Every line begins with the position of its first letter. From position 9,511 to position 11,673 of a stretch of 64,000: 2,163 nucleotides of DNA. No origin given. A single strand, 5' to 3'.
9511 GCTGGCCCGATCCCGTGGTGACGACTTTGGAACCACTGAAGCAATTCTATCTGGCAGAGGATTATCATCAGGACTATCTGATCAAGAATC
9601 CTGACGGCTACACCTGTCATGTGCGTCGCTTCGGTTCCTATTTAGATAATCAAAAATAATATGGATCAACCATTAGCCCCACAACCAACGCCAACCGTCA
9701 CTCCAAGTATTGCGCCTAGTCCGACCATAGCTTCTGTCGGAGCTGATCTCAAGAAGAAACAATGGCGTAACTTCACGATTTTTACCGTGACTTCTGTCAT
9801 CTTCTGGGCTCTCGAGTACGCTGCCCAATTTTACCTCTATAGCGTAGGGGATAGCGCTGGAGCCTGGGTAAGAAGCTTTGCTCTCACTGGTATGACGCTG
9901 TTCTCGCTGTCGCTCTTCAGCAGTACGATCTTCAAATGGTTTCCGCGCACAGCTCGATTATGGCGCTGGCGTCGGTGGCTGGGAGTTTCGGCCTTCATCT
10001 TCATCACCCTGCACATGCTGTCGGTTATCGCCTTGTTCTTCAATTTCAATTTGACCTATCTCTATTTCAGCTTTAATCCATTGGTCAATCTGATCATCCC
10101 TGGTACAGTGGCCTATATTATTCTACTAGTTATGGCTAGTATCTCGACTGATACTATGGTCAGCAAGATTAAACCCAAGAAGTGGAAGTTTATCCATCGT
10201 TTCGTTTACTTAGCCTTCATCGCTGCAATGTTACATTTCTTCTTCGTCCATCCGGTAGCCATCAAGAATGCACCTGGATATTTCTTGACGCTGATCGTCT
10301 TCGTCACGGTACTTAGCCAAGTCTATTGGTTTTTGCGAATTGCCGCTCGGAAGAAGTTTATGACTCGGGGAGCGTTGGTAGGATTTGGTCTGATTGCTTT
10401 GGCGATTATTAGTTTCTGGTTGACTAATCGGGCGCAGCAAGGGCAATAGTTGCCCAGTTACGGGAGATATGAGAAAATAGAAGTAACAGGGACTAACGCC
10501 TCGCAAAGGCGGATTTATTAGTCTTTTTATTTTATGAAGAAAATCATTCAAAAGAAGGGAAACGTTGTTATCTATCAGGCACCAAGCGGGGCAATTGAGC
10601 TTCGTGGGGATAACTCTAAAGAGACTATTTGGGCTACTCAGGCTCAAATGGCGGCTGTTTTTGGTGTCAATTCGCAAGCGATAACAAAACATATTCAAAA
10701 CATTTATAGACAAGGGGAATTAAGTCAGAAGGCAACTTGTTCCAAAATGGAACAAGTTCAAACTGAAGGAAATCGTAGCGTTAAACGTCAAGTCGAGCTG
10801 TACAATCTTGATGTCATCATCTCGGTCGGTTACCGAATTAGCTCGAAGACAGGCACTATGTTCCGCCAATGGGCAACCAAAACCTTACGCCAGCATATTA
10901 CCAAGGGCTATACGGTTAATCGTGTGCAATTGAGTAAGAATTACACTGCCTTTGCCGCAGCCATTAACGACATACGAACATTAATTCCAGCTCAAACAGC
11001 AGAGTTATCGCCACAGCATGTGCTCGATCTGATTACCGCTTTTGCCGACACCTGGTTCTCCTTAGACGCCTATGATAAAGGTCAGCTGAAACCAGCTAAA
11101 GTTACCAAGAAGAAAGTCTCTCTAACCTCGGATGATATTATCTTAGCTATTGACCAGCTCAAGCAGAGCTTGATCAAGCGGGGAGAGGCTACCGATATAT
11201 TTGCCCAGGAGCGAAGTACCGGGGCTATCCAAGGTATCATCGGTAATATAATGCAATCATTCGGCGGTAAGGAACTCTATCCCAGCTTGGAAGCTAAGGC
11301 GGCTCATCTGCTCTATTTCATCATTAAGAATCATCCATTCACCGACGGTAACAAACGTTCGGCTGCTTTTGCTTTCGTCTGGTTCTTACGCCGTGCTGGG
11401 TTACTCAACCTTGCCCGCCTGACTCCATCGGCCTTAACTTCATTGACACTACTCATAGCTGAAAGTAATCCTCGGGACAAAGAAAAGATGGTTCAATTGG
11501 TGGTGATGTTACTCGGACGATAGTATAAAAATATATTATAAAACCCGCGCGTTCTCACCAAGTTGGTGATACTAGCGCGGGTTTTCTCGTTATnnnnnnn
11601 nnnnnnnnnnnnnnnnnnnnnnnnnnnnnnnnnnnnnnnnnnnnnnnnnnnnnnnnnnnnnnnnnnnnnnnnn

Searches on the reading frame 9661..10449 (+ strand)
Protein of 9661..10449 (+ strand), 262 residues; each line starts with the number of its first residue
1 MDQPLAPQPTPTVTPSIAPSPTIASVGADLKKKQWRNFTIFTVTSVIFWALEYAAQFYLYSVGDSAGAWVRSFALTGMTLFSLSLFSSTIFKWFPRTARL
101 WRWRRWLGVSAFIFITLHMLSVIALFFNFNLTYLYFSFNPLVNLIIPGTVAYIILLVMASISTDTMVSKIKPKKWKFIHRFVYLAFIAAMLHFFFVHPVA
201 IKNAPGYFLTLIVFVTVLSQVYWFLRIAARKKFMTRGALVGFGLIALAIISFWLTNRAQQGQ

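Call 82: search_protein_families(library=pfam, proteins=[window:9661-10449:+], max_evalue=0.001)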
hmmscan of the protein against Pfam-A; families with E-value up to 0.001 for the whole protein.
window:9661-10449:+ (262 aa): 1 family
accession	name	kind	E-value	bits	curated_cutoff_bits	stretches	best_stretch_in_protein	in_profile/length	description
PF01794.25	Ferric_reduct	-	7.7e-12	45.8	28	1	75-189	3-120/121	Ferric reductase like transmembrane component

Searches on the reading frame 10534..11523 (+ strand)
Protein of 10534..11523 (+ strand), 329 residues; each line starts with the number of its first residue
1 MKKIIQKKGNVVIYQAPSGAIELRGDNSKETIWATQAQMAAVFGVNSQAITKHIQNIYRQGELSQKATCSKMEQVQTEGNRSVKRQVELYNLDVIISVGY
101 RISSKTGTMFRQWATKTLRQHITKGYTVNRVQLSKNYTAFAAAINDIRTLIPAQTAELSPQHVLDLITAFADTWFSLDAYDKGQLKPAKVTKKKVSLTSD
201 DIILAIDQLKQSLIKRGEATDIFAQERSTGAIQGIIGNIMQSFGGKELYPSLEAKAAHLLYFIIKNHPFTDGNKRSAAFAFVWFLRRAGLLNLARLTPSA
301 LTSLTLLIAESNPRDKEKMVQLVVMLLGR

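Call 82: search_protein_families(library=pfam, proteins=[window:10534-11523:+], max_evalue=0.001)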
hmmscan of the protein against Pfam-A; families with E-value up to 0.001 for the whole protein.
window:10534-11523:+ (329 aa): 2 families
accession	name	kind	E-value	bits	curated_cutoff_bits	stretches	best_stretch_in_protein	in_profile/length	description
PF13310.11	Virulence_RhuM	-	1.2e-23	84.1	33.7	1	67-144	1-81/252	Virulence protein RhuM family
PF02661.23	Fic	-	6.1e-13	49.9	24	1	205-285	10-93/93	Fic/DOC family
